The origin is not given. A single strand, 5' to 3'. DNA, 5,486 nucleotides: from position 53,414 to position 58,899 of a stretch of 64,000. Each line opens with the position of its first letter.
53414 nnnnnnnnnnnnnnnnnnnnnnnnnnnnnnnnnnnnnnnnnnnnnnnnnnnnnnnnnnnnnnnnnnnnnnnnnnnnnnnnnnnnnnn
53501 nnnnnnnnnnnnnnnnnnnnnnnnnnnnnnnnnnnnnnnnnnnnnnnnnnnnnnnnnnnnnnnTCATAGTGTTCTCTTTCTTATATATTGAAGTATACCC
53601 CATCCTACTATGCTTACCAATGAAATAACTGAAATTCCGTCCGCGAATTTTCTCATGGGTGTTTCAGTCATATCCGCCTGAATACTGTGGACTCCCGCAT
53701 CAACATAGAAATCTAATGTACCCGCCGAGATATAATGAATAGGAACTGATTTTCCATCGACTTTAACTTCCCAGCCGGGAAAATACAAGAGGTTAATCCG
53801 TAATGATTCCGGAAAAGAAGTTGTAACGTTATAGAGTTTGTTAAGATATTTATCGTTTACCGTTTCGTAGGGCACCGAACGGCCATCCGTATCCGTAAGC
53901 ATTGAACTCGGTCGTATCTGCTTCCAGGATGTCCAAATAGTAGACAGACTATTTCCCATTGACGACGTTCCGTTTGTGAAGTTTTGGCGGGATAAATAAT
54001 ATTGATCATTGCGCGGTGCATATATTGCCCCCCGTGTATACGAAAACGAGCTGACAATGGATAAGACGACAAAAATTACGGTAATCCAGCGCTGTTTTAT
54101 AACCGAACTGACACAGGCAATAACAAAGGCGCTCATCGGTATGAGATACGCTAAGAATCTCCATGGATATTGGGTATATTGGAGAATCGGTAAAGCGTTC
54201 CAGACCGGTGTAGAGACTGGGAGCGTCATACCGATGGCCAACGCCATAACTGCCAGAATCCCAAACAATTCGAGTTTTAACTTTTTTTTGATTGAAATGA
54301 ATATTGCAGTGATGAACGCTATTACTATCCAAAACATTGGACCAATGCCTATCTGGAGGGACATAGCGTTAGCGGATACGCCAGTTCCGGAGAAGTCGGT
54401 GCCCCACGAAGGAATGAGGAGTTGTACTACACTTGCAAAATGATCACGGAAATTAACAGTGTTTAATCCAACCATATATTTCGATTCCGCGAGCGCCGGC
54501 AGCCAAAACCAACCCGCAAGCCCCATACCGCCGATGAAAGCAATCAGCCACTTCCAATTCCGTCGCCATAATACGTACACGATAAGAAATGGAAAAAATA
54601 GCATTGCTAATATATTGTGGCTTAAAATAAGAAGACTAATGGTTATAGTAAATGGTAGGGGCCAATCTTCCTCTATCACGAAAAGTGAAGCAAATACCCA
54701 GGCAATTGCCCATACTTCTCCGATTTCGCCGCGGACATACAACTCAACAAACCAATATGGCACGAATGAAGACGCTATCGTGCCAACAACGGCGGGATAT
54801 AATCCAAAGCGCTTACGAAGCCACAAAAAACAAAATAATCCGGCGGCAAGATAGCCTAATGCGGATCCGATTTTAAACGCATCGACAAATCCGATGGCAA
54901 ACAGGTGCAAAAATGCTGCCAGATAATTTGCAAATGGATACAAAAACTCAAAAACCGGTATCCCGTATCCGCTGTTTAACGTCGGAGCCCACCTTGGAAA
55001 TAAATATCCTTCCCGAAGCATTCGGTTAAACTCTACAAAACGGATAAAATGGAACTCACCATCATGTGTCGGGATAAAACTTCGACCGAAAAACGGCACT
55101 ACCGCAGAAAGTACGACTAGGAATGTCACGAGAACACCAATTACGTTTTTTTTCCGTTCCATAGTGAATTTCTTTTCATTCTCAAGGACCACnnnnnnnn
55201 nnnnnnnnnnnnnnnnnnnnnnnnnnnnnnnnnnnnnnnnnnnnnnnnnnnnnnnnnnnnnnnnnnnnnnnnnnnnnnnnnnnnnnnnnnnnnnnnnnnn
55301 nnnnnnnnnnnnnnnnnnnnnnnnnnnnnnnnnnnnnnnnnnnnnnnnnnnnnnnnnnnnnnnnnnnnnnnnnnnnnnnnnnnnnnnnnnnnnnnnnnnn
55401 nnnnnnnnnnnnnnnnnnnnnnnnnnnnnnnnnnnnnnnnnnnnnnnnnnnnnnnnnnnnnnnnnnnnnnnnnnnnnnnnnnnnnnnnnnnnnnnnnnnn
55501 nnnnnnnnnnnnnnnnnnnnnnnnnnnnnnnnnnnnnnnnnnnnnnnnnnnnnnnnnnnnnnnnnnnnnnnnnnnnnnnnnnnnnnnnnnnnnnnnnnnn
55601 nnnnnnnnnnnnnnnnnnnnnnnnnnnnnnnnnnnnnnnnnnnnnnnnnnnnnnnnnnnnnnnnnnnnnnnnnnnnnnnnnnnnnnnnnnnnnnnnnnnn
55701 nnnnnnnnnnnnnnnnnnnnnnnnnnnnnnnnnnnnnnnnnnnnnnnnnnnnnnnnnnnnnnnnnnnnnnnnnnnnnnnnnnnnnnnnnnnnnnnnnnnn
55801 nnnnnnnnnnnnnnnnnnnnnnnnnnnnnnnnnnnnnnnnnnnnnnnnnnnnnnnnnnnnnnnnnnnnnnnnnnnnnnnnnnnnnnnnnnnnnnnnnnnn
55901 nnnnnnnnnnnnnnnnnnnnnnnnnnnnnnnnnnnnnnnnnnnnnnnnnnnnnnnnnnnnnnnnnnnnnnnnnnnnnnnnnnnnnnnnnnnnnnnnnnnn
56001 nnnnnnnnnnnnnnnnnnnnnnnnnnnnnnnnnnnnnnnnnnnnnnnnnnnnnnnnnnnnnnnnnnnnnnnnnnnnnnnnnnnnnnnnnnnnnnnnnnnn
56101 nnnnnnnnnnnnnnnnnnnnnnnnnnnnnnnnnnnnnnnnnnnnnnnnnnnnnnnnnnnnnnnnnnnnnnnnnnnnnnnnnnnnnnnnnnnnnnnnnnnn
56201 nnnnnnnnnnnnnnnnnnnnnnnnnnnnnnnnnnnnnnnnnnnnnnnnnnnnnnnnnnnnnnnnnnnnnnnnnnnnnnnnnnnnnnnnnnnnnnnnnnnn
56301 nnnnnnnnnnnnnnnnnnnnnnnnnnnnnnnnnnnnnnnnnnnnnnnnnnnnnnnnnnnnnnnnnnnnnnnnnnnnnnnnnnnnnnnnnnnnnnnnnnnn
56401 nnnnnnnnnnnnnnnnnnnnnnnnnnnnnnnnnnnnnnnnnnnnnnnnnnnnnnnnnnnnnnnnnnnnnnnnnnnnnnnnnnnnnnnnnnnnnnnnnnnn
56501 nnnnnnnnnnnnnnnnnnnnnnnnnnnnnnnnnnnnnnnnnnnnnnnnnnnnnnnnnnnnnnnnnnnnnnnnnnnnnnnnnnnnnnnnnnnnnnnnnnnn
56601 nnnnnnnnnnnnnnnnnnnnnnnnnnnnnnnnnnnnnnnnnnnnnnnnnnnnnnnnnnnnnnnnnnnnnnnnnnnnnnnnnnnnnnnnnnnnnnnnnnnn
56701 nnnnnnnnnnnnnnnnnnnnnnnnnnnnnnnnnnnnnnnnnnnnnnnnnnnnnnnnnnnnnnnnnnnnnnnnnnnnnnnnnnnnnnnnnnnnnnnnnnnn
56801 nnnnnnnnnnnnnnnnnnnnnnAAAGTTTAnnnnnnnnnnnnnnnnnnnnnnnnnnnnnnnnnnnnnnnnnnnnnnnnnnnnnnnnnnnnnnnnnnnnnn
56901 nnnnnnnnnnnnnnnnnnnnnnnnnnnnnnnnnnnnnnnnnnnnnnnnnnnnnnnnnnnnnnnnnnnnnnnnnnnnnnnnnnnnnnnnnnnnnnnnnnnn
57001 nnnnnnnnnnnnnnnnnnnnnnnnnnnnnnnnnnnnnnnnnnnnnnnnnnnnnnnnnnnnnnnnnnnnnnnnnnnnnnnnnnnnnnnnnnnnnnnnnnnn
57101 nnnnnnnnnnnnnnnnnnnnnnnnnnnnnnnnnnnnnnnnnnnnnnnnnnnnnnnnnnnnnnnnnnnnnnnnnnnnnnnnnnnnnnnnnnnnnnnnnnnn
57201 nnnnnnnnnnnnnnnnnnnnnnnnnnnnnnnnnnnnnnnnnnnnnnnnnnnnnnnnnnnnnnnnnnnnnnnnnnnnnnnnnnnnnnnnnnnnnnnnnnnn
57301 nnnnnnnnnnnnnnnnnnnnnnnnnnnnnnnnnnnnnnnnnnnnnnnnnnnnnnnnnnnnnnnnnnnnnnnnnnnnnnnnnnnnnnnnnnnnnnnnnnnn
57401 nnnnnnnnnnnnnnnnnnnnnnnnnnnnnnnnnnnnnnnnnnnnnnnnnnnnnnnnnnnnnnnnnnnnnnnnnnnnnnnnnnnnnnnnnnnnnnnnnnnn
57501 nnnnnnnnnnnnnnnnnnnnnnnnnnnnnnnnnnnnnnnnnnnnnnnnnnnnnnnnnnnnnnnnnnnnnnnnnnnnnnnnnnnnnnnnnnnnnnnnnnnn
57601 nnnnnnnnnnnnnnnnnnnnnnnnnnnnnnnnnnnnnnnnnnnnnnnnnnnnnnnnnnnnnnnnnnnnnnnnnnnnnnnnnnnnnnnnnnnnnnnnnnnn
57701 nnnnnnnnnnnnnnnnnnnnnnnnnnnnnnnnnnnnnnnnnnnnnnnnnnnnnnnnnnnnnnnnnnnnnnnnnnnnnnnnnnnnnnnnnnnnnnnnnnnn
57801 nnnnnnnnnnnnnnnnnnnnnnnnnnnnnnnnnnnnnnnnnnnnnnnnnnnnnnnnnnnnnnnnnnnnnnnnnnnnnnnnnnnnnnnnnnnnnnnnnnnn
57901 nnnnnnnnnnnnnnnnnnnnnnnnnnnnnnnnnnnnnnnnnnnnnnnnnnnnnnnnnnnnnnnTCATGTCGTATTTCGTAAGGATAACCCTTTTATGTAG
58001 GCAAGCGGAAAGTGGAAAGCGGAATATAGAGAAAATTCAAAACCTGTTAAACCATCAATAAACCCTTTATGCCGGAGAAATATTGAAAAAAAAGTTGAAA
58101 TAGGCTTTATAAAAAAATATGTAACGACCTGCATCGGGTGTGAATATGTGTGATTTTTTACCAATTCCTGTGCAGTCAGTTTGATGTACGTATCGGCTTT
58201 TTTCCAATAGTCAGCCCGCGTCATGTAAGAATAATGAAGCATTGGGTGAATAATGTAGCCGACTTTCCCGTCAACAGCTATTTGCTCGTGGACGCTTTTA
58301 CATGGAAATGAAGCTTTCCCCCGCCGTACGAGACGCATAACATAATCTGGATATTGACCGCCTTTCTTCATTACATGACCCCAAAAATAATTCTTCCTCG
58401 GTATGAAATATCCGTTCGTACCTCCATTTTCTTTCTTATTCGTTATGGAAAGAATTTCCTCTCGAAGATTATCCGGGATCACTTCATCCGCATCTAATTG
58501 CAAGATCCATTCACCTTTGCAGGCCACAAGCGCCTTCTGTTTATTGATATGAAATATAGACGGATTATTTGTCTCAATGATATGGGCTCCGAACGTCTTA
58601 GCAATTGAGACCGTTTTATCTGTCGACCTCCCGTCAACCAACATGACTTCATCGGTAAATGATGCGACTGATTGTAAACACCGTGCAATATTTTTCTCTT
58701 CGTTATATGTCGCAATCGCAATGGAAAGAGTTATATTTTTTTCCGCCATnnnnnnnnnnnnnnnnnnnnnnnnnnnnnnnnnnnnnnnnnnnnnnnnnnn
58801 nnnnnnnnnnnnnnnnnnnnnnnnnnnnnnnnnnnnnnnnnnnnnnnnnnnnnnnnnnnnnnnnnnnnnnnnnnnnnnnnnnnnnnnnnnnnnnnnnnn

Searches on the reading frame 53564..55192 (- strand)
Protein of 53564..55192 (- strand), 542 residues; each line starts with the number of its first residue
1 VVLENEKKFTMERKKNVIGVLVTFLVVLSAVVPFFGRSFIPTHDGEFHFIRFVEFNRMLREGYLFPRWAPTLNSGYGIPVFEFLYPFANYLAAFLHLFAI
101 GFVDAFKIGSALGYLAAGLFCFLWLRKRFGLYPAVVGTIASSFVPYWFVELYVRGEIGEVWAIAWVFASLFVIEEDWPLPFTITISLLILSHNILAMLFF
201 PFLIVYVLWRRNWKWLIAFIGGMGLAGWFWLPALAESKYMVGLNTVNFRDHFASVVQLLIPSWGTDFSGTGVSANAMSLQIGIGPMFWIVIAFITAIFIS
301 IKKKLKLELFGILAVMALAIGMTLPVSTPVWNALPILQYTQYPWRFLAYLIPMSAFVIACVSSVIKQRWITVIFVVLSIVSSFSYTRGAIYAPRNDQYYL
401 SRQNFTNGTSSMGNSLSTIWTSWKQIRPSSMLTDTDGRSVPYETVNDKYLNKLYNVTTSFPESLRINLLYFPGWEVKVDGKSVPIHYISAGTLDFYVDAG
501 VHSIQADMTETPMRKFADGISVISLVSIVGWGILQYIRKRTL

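Call 3: search_protein_families(library=pfam, proteins=[window:53564-55192:-], max_evalue=0.01)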
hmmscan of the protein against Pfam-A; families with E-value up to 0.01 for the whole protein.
window:53564-55192:- (542 aa): 1 family
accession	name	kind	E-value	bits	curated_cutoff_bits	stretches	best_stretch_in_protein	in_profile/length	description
PF09586.16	YfhO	-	0.0016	17.3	28.5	1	459-505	774-820/835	Bacterial membrane protein YfhO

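Call 4: search_protein_families(library=ncbifam, proteins=[window:53564-55192:-], max_evalue=0.01)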
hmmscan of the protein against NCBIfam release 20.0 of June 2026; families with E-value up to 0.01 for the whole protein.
window:53564-55192:- (542 aa): 0 families

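Call 16: search_protein_families(library=pfam, proteins=[window:53564-55192:-], max_evalue=1)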
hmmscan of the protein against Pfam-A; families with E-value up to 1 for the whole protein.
window:53564-55192:- (542 aa): 1 family
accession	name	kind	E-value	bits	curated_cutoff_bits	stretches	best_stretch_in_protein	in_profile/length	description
PF09586.16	YfhO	-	0.0016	17.3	28.5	1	459-505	774-820/835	Bacterial membrane protein YfhO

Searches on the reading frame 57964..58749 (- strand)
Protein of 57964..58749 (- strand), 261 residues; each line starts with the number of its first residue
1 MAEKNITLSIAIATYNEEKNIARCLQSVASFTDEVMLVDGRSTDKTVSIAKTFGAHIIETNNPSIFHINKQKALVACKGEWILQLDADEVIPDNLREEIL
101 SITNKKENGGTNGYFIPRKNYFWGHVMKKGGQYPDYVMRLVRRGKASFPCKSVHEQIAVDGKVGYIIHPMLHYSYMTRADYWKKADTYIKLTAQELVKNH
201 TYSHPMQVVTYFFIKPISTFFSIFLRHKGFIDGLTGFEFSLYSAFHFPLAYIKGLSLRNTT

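Call 11: search_protein_families(library=pfam, proteins=[window:57964-58749:-], max_evalue=0.01)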
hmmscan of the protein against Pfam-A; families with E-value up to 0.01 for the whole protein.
window:57964-58749:- (261 aa): 4 families
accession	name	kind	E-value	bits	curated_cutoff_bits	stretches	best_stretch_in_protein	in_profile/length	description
PF00535.33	Glycos_transf_2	-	1.6e-19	70.9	23.3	1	9-108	1-108/168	Glycosyl transferase family 2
PF13641.12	Glyco_tranf_2_3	-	0.0017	18.9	27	1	8-102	3-110/230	Glycosyltransferase like family 2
PF13704.12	Glyco_tranf_2_4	-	0.0041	18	27.5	1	16-91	2-84/98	Glycosyl transferase family 2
PF10111.15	Glyco_tranf_2_2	-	0.0053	16.7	27.3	1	9-105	1-108/276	Glycosyltransferase like family 2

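Call 64: search_solved_structures(query=window:57964-58749:-, max_evalue=0.01, show_alignments=0)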
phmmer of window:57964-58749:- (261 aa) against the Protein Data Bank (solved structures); distinct sequences matched with E-value up to 0.01: 11.
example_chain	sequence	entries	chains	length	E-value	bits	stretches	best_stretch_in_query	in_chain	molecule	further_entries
22ao_A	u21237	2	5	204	1e-14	58.1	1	8-196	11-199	GmaR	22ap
7msk_A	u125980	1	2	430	1.5e-09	41.2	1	8-96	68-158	Glyco_trans_2-like domain-containing protein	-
7msp_A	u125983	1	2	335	1.8e-07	34.4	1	7-126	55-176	SPbeta prophage-derived glycosyltransferase SunS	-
7msn_A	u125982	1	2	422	2.6e-07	33.9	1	7-125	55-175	SPbeta prophage-derived glycosyltransferase SunS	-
6p61_A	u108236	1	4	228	3.1e-06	30.3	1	4-93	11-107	Glycosyltransferase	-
9omh_A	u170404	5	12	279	7.2e-06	29.1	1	8-96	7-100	Glycosyltransferase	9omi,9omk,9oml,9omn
9omm_A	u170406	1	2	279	7.2e-06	29.1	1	8-96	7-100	Glycosyltransferase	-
9omj_A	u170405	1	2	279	8.8e-06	28.9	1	8-96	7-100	Glycosyltransferase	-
2z87_A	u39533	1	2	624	0.00041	23.4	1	8-97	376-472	Chondroitin synthase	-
2z86_A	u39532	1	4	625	0.00041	23.4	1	8-97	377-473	Chondroitin synthase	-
5tze_C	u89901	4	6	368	0.0041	20.1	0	8-94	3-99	Glycosyl transferase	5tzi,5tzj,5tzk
